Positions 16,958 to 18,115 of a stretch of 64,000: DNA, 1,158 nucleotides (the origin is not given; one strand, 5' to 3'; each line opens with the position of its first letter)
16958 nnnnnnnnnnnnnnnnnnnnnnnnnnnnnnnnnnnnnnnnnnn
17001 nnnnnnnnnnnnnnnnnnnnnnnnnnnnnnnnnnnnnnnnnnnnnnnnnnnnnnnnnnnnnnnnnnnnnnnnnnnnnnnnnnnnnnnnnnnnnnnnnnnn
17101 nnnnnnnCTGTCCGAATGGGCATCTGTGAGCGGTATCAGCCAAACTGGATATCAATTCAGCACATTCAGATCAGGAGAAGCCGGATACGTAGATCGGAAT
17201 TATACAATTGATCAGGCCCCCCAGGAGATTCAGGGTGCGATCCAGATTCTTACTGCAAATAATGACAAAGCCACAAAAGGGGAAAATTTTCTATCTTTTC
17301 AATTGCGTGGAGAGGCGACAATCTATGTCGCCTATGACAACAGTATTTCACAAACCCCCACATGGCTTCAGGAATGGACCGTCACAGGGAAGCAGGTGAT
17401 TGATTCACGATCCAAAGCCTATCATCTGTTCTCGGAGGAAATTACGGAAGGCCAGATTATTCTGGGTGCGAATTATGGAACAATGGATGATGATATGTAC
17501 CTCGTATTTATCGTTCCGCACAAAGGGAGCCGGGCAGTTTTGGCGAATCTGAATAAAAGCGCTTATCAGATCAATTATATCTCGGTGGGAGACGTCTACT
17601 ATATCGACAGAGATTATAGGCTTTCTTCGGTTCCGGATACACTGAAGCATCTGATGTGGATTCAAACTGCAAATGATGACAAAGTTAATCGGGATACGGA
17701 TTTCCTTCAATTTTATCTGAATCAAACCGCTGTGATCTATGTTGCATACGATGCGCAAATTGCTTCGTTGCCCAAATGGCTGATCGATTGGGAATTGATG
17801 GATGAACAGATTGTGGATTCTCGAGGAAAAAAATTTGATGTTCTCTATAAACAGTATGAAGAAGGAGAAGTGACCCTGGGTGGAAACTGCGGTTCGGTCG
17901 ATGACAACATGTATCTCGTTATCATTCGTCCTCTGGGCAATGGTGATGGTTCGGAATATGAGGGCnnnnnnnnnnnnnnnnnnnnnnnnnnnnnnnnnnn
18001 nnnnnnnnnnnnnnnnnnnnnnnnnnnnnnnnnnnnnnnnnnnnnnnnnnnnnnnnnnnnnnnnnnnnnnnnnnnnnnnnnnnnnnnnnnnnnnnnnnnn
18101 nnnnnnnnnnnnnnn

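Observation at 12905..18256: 5.4-kb gene for a T9SS-secreted surface protein with 13 tandem Ig-like repeats and two novel paralogous domains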

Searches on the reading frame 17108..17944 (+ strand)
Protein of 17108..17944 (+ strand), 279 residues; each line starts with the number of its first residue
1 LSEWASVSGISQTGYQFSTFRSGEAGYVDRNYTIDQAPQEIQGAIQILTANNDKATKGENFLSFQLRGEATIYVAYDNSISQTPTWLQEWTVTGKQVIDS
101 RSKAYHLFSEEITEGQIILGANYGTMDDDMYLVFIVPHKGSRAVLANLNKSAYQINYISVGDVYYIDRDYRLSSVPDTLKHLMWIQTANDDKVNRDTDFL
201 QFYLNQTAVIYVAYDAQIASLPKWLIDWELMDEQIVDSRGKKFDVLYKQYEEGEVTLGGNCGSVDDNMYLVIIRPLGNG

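Call 14: find_homologous_proteins(query=window:17108-17944:+)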
Query seq(279 aa) (279 aa): 42 proteins with E <= 0.001 among 337 candidates.
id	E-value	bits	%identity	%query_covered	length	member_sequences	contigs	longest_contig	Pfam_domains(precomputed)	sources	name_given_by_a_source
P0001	2.3e-141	488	73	100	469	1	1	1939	PF18962.8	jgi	jgi:hypothetical protein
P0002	2.3e-98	347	58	89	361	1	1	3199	PF18962.8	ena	-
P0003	1.4e-95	338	52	98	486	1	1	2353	PF18962.8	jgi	-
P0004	7.1e-92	326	51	100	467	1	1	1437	PF18962.8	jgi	-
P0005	1.2e-91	325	50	99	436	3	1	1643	PF18962.8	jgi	jgi:hypothetical protein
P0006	1.2e-82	296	56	78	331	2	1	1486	PF18962.8,PF13860.13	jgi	jgi:hypothetical protein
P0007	1.2e-69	253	48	81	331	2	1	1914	PF18962.8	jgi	jgi:hypothetical protein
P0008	8.6e-65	237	65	56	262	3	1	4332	PF18962.8,PF13860.13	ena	-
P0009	6.3e-62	228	54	65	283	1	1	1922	PF18962.8,PF13860.13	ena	-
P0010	2.2e-51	193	56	52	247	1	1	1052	PF18962.8,PF13860.13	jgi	jgi:hypothetical protein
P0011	9.3e-45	171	38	89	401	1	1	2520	PF05063.21,PF00041.28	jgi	jgi:hypothetical protein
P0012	1.6e-41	161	30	95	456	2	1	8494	-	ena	-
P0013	6.0e-32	129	40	65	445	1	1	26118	PF18962.8,PF13860.13,PF00041.28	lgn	-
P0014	7.9e-31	126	35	81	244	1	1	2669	-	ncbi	-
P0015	1.3e-28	118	31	94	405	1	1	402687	PF04389.23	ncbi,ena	-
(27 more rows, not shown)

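Call 40: find_encoding_contigs(protein=P0013, flank=10000, max_places=3)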
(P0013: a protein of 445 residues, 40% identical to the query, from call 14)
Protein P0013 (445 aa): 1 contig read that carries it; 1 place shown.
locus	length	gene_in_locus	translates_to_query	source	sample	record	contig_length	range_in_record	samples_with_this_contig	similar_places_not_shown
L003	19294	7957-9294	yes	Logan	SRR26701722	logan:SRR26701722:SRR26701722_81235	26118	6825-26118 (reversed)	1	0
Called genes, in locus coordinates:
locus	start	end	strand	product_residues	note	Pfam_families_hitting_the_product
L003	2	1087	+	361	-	?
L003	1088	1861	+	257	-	PF02517:Rce1-like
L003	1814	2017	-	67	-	-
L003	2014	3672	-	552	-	PF04675:DNA_ligase_A_N, PF01068:DNA_ligase_A_M, PF04679:DNA_ligase_A_C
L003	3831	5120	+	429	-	PF04413:Glycos_transf_N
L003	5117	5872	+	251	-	PF00005:ABC_tran, PF02463:SMC_N, PF13304:AAA_21 (weak)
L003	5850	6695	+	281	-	PF00005:ABC_tran, PF13304:AAA_21 (weak)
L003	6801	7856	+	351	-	PF00158:Sigma54_activat, PF14532:Sigma54_activ_2, PF00004:AAA (faint), PF07728:AAA_5, PF25601:AAA_lid_14, PF02954:HTH_8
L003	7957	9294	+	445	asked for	PF00041:fn3, PF18962:Por_Secre_tail (faint), PF13860:FlgD_ig (weak)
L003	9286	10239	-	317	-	PF01408:GFO_IDH_MocA (weak), PF22725:GFO_IDH_MocA_C3, PF02894:GFO_IDH_MocA_C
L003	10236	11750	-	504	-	-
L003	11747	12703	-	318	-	PF04055:Radical_SAM, PF13353:Fer4_12 (faint)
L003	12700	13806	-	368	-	PF13506:Glyco_transf_21, PF13641:Glyco_tranf_2_3, PF00535:Glycos_transf_2, PF10111:Glyco_tranf_2_2, PF13632:Glyco_trans_2_3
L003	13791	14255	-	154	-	PF00293:NUDIX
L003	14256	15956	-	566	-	PF01019:G_glu_transpept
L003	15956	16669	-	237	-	PF04951:Peptidase_M55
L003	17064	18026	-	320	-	PF19572:PorV (weak)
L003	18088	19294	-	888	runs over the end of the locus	-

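Call 41: find_encoding_contigs(protein=P0008, flank=5000, max_places=3)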
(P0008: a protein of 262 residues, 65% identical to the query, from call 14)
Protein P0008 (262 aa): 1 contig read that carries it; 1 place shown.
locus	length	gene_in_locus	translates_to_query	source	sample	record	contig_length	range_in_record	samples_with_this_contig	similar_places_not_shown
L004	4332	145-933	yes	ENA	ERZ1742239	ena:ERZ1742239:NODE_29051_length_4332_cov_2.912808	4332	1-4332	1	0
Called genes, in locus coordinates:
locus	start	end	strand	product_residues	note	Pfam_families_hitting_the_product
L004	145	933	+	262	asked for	PF18962:Por_Secre_tail (weak), PF13860:FlgD_ig (faint)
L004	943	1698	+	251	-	PF06750:A24_N_bact, PF01478:Peptidase_A24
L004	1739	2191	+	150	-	PF00072:Response_reg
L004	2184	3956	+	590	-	PF05157:MshEN, PF00437:T2SSE, PF25199:nSTAND_NTPase5 (weak)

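Call 52: search_protein_families(library=ncbifam, proteins=[L003:17064-18026:-], max_evalue=0.01)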
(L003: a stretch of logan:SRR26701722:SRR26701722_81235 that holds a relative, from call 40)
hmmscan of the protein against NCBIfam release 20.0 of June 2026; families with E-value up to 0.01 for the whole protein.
L003:17064-18026:- (320 aa): 4 families
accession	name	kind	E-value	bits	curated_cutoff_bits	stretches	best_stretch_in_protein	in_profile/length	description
NF033709.1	PorV_fam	subfamily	4.1e-47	161.3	90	1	35-318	2-324/326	PorV/PorQ family protein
NF033711.1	T9SS_PorQ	equivalog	1.9e-23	83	220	1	32-226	21-213/335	type IX secretion system protein PorQ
NF033710.1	T9SS_OM_PorV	equivalog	1.7e-18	66.9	250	1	23-236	17-241/367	type IX secretion system outer membrane channel protein PorV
NF052325.1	PorVQ2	equivalog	2.2e-13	49.8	325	1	31-187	21-186/354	putative type IX sorting system protein PorV2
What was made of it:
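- A PorV/PorQ-family gene lies 8 kb from a family member (calls 40, 52).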

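Call 103: search_protein_families(library=ncbifam, proteins=[L003:18091-19293:-], max_evalue=0.001)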
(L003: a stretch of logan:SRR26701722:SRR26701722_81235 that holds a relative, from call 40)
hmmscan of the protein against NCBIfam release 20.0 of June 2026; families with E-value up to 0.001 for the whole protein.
L003:18091-19293:- (401 aa): 2 families
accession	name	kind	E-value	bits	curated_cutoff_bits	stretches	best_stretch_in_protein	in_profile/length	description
TIGR04183.1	Por_Secre_tail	domain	5.7e-05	23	23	1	311-392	3-65/72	T9SS type A sorting domain-containing protein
NF033707.1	T9SS_sortase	equivalog_domain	0.00017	19.3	420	1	307-386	999-1076/1095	type IX secretion system sortase PorU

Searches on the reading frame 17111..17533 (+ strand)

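Call 13: search_protein_families(library=pfam, proteins=[window:17111-17533:+], max_evalue=10)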
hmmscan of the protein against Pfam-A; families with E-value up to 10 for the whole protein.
seq(141 aa): 1 family
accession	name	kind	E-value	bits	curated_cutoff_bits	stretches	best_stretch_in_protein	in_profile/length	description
PF13820.11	NCOA6_TRADD-N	-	0.2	11.9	22.5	1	36-74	54-92/144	Nuclear receptor coactivator 6, TRADD-N domain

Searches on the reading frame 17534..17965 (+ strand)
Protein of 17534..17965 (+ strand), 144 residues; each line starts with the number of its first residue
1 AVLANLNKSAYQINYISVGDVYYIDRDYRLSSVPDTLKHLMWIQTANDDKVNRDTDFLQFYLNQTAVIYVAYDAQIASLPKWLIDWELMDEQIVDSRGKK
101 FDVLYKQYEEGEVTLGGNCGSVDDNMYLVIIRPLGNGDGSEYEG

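Call 13: search_protein_families(library=pfam, proteins=[window:17534-17965:+], max_evalue=10)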
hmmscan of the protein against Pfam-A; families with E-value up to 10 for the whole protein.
seq(144 aa): 0 families

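Call 22: search_solved_structures(query=A1, max_evalue=10, show_alignments=2)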
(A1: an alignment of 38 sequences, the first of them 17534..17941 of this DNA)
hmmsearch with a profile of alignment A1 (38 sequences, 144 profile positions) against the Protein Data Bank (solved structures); distinct sequences matched with E-value up to 10: 3.
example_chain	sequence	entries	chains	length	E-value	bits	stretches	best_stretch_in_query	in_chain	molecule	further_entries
6hpd_A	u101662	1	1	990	3e-19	72.8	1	16-140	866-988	Beta-galactosidase (GH2)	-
7kew_G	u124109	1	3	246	0.34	14.2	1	43-93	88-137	BDBV-43 Fab heavy chain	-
7bc6_B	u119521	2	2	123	0.56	13.5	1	80-136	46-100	nanobody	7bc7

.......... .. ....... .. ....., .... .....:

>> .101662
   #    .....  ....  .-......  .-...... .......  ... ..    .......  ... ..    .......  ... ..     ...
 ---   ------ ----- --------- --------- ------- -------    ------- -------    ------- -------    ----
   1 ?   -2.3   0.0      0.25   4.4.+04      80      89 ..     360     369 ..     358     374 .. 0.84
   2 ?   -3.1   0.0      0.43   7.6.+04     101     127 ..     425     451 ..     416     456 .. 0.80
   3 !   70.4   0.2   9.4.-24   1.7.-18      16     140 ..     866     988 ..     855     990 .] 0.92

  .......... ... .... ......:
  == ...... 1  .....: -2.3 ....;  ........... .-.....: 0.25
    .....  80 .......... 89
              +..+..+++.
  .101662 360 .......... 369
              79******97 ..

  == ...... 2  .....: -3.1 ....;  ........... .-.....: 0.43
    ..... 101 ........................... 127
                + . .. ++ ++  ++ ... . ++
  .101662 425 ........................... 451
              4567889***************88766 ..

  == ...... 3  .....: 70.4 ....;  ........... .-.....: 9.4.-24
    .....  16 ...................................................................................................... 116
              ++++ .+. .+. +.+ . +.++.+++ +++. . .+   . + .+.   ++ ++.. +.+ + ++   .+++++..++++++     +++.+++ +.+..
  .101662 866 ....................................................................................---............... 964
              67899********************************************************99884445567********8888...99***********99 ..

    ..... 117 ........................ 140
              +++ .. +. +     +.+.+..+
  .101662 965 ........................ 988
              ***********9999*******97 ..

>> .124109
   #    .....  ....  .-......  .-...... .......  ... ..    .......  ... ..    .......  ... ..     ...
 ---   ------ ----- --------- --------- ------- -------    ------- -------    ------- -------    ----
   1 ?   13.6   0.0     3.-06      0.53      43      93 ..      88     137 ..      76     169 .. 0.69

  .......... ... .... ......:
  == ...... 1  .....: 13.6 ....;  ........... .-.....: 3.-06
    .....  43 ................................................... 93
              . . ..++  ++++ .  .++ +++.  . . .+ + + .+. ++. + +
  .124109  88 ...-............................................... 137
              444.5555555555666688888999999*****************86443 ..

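Call 27: predict_structure(alignment_id=A1)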
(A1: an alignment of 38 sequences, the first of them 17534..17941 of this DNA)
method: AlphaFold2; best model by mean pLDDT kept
length: 136 residues; sequences in the alignment: 38
mean_pLDDT: 96.2   pTM: 0.90
mean pLDDT of the five models: 96.2, 94.8, 94.1, 92.1, 91.5
residues with pLDDT >= 90: 130; 70-90: 5; 50-70: 1; < 50: 0
segments of 3 or more residues with pLDDT < 50: none
pLDDT, mean of each block of 10 residues (from residue 1): 91 98 98 98 97 97 98 95 97 98 98 96 95 89
secondary structure, 60 per line:
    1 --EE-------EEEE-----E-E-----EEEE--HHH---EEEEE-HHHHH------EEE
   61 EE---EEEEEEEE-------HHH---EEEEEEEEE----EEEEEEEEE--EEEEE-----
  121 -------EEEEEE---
elements in order: E12-15 E29-32 E41-45 H47-51 E58-62 E66-73 E87-95 E100-108 E111-115 E128-133
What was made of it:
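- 17534..17941 (+): Tail domain B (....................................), the ancestral copy and most constrained region. AF2 pLDDT 96.2 (call 27).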

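Call 30: fold_search(model_id=the predicted structure, library=pdb)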
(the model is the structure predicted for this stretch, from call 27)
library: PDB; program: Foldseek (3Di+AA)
matches with E <= 10: 496; with E <= 0.001: 5
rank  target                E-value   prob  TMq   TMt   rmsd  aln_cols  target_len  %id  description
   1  6hpd                  7.7e-10  1.00  0.85  0.13   2.6       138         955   22  The structure of a beta-glucuronidase from glycoside hydrolase family 2 (released 2019-07-24)
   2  6hzf_A                1.2e-04  1.00  0.66  0.12   4.1       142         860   13  BP0997, GH138 enzyme targeting pectin rhamnogalacturonan II (released 2019-03-20)
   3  6hze_B                1.5e-04  1.00  0.64  0.12   3.9       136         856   13  BP0997, GH138 enzyme targeting pectin rhamnogalacturonan II (released 2019-03-20)
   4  6hzf_B                2.5e-04  1.00  0.65  0.13   4.2       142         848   13  BP0997, GH138 enzyme targeting pectin rhamnogalacturonan II (released 2019-03-20)
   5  6hze_A                3.4e-04  1.00  0.68  0.13   4.2       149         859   13  BP0997, GH138 enzyme targeting pectin rhamnogalacturonan II (released 2019-03-20)
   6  5axg_A                1.2e-01  0.11  0.21  0.07  14.8       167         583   12  Crystal structure of thermophilic dextranase from Thermoanaerobacter pseudethanolicus (released 2015-11-11)
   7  5axh_A                1.4e-01  0.10  0.20  0.07  14.8       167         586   12  Crystal structure of thermophilic dextranase from Thermoanaerobacter pseudethanolicus, D312G mutant in complex with is (released 2015-11-11)
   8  7lhg_G                1.4e-01  0.08  0.18  0.10  16.1       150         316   13  Cryo-EM structure of E. coli P pilus tip assembly intermediate PapC-PapD-PapK-PapG in the first conformation (released 2021-08-11)
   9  5yvp_A                1.6e-01  0.09  0.22  0.17  16.1       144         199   14  Crystal structure of an apo form cyclase Filc1 from Fischerella sp. TAU (released 2018-11-07)
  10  5axg_B                2.0e-01  0.09  0.20  0.07  15.0       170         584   11  Crystal structure of thermophilic dextranase from Thermoanaerobacter pseudethanolicus (released 2015-11-11)
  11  2qfe                  2.5e-01  0.38  0.27  0.26  11.6       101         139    8  Distal C2-Like Domain of Human Calpain-7 (released 2007-07-10)
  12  5msy_B                3.4e-01  0.20  0.25  0.09  13.4       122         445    9  Glycoside hydrolase BT_1012 (released 2017-03-22)
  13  2w47_A                3.6e-01  0.09  0.21  0.21  11.1       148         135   11  Clostridium thermocellum CBM35 in complex with delta-4,5- anhydrogalacturonic acid (released 2009-01-27)
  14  8okw_B                4.0e-01  0.06  0.19  0.18  16.7       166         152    8  Crystal structure of Bdellovibrio bacteriovorus Bd2734 C-terminal domain (released 2023-10-25)
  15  3b93_C                4.7e-01  0.20  0.25  0.33  10.8       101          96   11  crystal structure of human GITRL (released 2008-02-12)
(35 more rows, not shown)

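Call 63: search_protein_representatives(alignment_id=A1)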
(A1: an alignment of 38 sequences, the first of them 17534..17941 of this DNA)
Query: 38 sequences, 144 profile positions. Proteins with E-value up to 0.001 (for the whole library): 5113; up to 1e-10: 3620; up to 1e-30: 1118. The best 150 are listed.
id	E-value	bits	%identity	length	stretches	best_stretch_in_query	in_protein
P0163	3.3e-181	611.0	-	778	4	6-140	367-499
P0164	1.3e-173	586.4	-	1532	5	3-140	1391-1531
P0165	1.8e-170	576.2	-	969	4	2-142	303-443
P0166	1.8e-170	576.2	-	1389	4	3-141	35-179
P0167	2.7e-164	556.1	-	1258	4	5-142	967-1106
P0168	1.4e-160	544.1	-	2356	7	6-141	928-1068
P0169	5.9e-150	509.6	-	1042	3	2-140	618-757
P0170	2.8e-143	488.0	-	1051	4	10-141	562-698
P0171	5.6e-143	487.0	-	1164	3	2-141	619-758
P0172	9.3e-141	479.8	-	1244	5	10-137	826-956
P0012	1.1e-140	479.6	-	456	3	4-143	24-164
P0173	2.0e-140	478.7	-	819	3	3-140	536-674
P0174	7.3e-140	476.9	-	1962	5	12-141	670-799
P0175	3.0e-138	471.7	-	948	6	15-140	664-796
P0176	2.4e-136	465.5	-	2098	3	4-141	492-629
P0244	1.3e-83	294.5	-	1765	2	4-141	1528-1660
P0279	2.0e-76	271.2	-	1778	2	4-143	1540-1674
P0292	4.0e-73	260.5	-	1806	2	5-140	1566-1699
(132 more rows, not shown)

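Call 66: find_encoding_contigs(protein=P0292, flank=6000, max_places=2)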
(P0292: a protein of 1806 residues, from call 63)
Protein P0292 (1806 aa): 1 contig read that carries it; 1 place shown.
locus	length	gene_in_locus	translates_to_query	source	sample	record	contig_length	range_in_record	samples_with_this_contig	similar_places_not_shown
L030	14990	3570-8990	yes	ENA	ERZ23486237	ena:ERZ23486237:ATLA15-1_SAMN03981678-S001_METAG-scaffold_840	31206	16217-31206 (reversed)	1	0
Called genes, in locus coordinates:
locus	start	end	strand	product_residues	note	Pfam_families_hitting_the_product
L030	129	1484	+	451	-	PF00696:AA_kinase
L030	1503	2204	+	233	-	-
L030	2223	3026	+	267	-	PF00701:DHDPS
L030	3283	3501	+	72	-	-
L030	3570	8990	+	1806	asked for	PF00041:fn3 (weak), PF13205:Big_5 (faint), PF04234:CopC (faint)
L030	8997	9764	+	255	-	PF06750:A24_N_bact, PF01478:Peptidase_A24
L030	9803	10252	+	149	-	PF00072:Response_reg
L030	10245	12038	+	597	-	PF05157:MshEN, PF00437:T2SSE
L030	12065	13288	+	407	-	PF28597:T2SSF_N (weak), PF00482:T2SSF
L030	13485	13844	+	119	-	PF07963:N_methyl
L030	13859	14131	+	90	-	-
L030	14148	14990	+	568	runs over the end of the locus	PF11104:PilM_2, PF06723:MreB_Mbl (faint), PF14450:FtsA (weak)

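Call 67: find_encoding_contigs(protein=P0244, flank=6000, max_places=2)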
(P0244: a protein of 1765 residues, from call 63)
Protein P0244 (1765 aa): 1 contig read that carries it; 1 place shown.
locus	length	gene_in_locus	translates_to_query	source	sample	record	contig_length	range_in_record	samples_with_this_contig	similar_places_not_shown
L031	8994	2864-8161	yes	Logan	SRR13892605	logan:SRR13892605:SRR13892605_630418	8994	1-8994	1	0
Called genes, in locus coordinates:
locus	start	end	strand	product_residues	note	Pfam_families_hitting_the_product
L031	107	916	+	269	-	PF08902:DUF1848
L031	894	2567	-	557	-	PF00795:CN_hydrolase, PF02540:NAD_synthase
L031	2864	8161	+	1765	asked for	PF00041:fn3 (weak), PF13205:Big_5 (faint), PF04234:CopC (faint)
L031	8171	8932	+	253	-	PF06750:A24_N_bact, PF01478:Peptidase_A24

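Call 68: find_encoding_contigs(protein=P0279, flank=6000, max_places=2)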
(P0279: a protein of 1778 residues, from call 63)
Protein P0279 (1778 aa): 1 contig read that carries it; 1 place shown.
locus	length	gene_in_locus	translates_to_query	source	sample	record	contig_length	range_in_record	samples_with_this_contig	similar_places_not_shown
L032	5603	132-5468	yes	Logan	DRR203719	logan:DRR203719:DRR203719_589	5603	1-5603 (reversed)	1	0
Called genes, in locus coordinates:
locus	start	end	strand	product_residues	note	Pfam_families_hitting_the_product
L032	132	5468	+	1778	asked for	PF00041:fn3 (weak), PF13753:SWM_repeat (faint), PF13205:Big_5 (weak), PF13860:FlgD_ig (weak), PF18962:Por_Secre_tail (weak)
